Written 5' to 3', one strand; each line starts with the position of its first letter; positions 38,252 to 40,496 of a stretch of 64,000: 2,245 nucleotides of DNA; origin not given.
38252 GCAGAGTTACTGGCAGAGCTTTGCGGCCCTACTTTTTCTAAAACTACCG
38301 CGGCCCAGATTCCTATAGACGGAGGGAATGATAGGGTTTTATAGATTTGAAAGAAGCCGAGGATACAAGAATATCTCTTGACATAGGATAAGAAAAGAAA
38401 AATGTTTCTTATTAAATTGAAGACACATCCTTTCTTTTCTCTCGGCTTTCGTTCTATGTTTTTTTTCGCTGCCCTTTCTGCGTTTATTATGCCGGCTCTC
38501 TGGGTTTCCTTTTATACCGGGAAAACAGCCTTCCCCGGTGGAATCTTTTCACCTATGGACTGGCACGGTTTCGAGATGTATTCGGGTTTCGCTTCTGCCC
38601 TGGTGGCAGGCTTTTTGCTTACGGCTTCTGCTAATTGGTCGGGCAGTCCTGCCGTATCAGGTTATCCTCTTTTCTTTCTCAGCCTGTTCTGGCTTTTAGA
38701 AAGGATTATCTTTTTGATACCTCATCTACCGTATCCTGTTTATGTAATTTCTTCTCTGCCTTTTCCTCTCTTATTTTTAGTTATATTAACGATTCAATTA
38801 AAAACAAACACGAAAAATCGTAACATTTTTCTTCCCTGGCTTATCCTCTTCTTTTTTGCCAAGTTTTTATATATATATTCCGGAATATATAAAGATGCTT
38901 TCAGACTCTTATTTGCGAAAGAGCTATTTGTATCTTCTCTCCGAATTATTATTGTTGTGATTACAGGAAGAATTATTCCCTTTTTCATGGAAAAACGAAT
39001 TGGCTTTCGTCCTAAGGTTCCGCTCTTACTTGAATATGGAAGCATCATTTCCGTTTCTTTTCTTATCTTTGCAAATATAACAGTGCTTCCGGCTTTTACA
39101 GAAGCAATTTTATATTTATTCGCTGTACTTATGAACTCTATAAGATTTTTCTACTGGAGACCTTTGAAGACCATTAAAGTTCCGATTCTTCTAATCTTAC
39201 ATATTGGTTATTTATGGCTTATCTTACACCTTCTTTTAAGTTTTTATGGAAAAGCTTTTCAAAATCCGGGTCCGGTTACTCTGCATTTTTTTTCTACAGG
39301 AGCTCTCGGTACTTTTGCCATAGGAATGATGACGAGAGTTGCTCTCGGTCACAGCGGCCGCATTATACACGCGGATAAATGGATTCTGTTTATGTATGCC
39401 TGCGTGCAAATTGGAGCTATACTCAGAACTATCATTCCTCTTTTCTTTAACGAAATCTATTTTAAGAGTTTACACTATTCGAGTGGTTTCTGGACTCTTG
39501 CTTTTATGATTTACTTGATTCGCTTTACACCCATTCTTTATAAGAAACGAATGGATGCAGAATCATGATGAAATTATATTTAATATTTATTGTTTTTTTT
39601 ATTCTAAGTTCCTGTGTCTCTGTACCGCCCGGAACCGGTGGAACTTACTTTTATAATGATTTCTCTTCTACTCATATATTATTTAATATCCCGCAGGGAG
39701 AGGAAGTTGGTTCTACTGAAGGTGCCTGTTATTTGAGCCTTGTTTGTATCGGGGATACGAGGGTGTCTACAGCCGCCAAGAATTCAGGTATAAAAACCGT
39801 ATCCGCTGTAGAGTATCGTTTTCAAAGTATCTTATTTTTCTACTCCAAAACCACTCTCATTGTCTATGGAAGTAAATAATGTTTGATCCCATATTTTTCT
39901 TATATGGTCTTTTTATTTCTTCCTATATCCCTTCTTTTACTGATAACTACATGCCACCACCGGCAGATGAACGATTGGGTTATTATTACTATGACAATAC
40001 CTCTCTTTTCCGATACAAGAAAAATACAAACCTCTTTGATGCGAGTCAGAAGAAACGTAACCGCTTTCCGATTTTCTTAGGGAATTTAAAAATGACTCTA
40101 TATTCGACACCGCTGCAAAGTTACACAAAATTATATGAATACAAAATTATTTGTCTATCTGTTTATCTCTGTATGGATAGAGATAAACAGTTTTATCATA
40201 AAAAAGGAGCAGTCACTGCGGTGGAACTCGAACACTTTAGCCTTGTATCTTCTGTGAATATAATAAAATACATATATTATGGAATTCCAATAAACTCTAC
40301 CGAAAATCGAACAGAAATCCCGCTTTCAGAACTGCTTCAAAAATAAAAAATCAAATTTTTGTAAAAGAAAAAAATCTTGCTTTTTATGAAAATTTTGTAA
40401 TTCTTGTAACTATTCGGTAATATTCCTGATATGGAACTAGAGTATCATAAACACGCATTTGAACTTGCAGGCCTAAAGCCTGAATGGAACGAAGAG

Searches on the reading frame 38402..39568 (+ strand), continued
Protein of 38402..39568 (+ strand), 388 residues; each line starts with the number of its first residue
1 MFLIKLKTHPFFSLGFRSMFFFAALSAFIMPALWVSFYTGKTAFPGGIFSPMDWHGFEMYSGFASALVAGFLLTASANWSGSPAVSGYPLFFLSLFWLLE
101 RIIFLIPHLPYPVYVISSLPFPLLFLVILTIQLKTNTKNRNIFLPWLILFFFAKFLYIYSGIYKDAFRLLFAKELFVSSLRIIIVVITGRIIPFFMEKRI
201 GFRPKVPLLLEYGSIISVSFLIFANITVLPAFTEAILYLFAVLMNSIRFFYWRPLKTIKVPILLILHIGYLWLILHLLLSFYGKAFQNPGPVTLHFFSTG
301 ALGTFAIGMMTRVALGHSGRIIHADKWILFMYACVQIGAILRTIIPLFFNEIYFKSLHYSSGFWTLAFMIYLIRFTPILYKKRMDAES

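Call 38: search_protein_families(library=pfam, proteins=[L093:864-1193:+], max_evalue=1)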
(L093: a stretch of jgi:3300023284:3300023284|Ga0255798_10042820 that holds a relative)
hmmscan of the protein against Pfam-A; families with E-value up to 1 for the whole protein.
L093:864-1193:+ (109 aa): 0 families

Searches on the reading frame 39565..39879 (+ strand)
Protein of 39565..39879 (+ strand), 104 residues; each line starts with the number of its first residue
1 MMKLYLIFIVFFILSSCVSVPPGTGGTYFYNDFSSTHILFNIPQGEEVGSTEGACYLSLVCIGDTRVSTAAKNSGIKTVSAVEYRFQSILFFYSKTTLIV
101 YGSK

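Call 3: search_protein_families(library=pfam, proteins=[window:39565-39879:+], max_evalue=1)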
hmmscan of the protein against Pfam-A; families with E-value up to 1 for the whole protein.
window:39565-39879:+ (104 aa): 1 family
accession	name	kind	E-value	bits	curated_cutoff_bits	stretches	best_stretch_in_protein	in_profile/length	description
PF13146.11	TRL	-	1.1e-14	54.9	25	1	35-103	8-77/77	TRL-like protein family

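Call 4: search_protein_families(library=ncbifam, proteins=[window:39565-39879:+], max_evalue=1)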
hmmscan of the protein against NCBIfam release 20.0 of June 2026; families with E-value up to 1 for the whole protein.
window:39565-39879:+ (104 aa): 1 family
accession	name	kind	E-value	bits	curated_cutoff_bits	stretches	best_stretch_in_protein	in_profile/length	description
NF047877.1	Lsa14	equivalog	9.1e-07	29.2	120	1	32-102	39-110/110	adhesin Lsa14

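Call 30: search_protein_families(library=padloc, proteins=[window:39565-39879:+], max_evalue=0.1)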
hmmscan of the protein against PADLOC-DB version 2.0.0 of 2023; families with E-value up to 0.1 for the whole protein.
window:39565-39879:+ (104 aa): 0 families

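Call 42: search_solved_structures(query=window:39565-39879:+, max_evalue=10)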
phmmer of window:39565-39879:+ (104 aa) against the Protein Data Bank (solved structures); distinct sequences matched with E-value up to 10: 0.

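Call 65: find_related_loci(query=A3, collection=metagenome_contigs, flank=8000)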
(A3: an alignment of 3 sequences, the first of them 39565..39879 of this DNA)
Query A3 (104 aa) in metagenome_contigs; peptide patterns used: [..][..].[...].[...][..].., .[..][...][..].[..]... (x = any residue, [..] = any of these).
184 stretches matched a pattern; 1 encode a relative of the query (tblastn E <= 1e-3); 1 distinct loci.
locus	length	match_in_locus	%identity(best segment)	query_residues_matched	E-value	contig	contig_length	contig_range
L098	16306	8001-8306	51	2-102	3e-32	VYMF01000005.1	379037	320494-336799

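Call 73: search_protein_families(library=ncbifam, proteins=[L098:8989-9810:+], max_evalue=0.001)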
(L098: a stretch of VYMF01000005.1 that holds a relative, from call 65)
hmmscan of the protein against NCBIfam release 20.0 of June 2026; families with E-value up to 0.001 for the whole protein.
L098:8989-9810:+ (273 aa): 0 families

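Call 75: search_protein_families(library=phrogs, proteins=[window:39565-39879:+], max_evalue=0.1)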
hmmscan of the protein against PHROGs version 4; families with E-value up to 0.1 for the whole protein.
window:39565-39879:+ (104 aa): 0 families

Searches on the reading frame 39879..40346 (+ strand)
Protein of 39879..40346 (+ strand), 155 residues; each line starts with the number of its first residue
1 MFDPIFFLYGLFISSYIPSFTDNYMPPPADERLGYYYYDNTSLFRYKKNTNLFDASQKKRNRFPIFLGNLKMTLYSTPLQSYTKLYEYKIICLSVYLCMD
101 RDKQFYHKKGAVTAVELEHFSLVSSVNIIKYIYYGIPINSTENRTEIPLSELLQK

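Call 3: search_protein_families(library=pfam, proteins=[window:39879-40346:+], max_evalue=1)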
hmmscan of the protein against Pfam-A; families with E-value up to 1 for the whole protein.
window:39879-40346:+ (155 aa): 0 families

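Call 4: search_protein_families(library=ncbifam, proteins=[window:39879-40346:+], max_evalue=1)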
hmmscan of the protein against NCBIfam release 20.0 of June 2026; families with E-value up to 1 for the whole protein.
window:39879-40346:+ (155 aa): 0 families

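Call 30: search_protein_families(library=padloc, proteins=[window:39879-40346:+], max_evalue=0.1)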
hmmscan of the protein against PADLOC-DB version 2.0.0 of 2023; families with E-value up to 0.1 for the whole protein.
window:39879-40346:+ (155 aa): 0 families

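Call 35: search_protein_representatives(protein=window:39879-40346:+)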
Query: 155 residues. Proteins with E-value up to 0.001 (for the whole library): 4; up to 1e-10: 1; up to 1e-30: 1. The best 4 are listed.
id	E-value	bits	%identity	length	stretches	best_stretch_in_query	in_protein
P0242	1.6e-35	138.6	47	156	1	6-140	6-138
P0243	5.3e-10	55.7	31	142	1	14-140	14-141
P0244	1.2e-07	48.0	34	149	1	30-139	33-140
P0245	7.3e-04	35.8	26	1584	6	13-51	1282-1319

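Call 38: search_protein_families(library=pfam, proteins=[P0242, P0243, P0244], max_evalue=1)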
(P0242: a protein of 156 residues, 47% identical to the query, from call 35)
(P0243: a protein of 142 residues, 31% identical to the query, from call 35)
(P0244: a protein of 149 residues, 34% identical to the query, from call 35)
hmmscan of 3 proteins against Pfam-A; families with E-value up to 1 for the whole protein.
P0242 (156 aa): 0 families

P0243 (142 aa): 0 families

P0244 (149 aa): 0 families

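Call 41: search_solved_structures(query=A2, max_evalue=10)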
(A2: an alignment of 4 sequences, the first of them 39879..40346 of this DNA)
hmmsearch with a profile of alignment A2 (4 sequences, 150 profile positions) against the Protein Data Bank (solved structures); distinct sequences matched with E-value up to 10: 0.

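Call 44: find_encoding_contigs(protein=P0242, flank=8000, max_places=3)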
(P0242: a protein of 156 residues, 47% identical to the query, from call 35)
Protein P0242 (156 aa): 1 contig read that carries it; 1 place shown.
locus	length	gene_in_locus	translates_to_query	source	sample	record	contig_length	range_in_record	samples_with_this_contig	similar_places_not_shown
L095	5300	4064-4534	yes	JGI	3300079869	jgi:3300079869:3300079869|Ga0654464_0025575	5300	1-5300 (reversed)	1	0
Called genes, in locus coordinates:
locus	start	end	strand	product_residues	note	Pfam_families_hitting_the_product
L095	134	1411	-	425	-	PF00211:Guanylate_cyc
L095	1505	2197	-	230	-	PF00691:OmpA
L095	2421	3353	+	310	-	PF00849:PseudoU_synth_2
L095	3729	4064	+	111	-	PF13146:TRL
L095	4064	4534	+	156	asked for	-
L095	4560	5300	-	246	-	?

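Call 45: find_encoding_contigs(protein=P0243, flank=8000, max_places=3)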
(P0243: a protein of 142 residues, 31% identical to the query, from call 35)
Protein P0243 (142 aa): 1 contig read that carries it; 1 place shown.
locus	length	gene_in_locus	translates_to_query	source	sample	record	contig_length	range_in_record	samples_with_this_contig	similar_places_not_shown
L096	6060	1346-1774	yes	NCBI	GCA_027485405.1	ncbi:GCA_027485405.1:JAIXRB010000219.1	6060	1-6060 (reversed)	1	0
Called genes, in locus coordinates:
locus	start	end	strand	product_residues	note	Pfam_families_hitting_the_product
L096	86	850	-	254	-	PF13230:GATase_4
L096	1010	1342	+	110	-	PF13146:TRL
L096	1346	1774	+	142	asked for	-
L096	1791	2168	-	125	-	PF17263:DUF5329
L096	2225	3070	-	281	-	PF13279:4HBT_2 (faint)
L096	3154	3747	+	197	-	PF01330:RuvA_N, PF14520:HHH_5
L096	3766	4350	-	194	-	-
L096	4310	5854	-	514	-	PF12895:ANAPC3 (faint), PF07719:TPR_2 (faint), PF13428:TPR_14 (faint), PF14559:TPR_19 (faint), PF04471:Mrr_cat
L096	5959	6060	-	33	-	?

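Call 46: find_encoding_contigs(protein=P0244, flank=8000, max_places=3)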
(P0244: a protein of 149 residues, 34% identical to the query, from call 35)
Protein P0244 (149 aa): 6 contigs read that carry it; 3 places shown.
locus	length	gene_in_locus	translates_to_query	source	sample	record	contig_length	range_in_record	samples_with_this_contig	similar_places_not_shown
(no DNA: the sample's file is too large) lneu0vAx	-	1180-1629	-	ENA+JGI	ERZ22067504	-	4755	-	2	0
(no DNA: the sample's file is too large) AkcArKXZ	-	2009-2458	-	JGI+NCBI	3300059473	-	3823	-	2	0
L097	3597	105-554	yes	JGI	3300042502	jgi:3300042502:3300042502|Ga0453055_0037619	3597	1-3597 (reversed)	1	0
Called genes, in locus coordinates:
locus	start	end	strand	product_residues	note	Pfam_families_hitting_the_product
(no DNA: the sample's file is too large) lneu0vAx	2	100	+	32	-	?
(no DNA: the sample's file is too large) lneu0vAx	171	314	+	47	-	-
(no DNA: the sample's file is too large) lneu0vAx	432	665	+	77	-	-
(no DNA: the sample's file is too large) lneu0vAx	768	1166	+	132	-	PF13146:TRL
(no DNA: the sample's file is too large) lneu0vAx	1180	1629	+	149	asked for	-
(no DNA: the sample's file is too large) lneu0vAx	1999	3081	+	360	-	PF04909:Amidohydro_2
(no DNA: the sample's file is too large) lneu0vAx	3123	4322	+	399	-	PF00881:Nitroreductase (faint)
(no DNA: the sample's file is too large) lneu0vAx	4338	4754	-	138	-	?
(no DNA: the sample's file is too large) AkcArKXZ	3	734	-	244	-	?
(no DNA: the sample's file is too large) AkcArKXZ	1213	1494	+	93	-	-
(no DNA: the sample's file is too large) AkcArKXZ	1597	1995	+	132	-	PF13146:TRL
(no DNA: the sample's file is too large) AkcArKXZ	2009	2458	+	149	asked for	-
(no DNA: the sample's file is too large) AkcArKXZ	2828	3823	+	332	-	?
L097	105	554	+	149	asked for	-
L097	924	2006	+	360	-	PF04909:Amidohydro_2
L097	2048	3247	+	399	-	PF00881:Nitroreductase (faint)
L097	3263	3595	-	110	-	?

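Call 50: predict_structure(alignment_id=A2)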
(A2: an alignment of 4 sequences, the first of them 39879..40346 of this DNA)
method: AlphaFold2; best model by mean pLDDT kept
length: 155 residues; sequences in the alignment: 4
mean_pLDDT: 45.5   pTM: 0.39
mean pLDDT of the five models: 45.5, 43.2, 42.7, 38.2, 37.4
residues with pLDDT >= 90: 0; 70-90: 6; 50-70: 48; < 50: 101
segments of 3 or more residues with pLDDT < 50: 1-3, 9-73, 75-77, 95-97, 100-108, 140-155
pLDDT, mean of each block of 10 residues (from residue 1): 48 38 37 31 30 33 35 49 65 52 43 61 58 65 40 40
secondary structure, 60 per line:
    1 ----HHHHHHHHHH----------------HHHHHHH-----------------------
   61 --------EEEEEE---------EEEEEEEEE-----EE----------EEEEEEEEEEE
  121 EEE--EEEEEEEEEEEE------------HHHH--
elements in order: H5-14 H31-37 E69-74 E84-92 E110-123 E126-137 H150-153

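Call 51: list_cluster_members(proteins=[P0242, P0243, P0244])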
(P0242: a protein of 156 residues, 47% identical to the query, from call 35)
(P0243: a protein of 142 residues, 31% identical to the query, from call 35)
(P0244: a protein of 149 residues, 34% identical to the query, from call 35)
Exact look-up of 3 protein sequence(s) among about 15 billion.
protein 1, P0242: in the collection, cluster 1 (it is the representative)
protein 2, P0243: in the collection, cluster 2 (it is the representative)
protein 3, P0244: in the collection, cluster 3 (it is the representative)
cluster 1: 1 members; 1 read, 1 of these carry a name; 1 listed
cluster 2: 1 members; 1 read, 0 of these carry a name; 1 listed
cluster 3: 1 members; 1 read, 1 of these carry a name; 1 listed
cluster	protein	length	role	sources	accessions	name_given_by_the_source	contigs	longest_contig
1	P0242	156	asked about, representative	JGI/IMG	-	hypothetical protein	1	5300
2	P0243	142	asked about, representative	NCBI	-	-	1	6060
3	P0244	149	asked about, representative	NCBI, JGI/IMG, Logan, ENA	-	hypothetical protein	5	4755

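Call 63: find_related_loci(query=A2, collection=metagenome_contigs, flank=8000)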
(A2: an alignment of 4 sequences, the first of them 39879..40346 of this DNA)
Query A2 (155 aa) in metagenome_contigs; peptide patterns used: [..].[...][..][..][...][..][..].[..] (x = any residue, [..] = any of these).
600 stretches matched a pattern, but none encodes a relative of the query by tblastn (E <= 1e-3).

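Call 73: search_protein_families(library=ncbifam, proteins=[L097:924-2006:+], max_evalue=0.001)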
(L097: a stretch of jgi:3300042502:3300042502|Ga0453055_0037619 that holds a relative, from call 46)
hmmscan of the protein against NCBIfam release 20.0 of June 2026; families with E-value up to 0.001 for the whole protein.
L097:924-2006:+ (360 aa): 0 families

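Call 75: search_protein_families(library=phrogs, proteins=[window:39879-40346:+], max_evalue=0.1)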
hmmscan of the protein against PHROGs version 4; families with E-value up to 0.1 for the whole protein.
window:39879-40346:+ (155 aa): 0 families
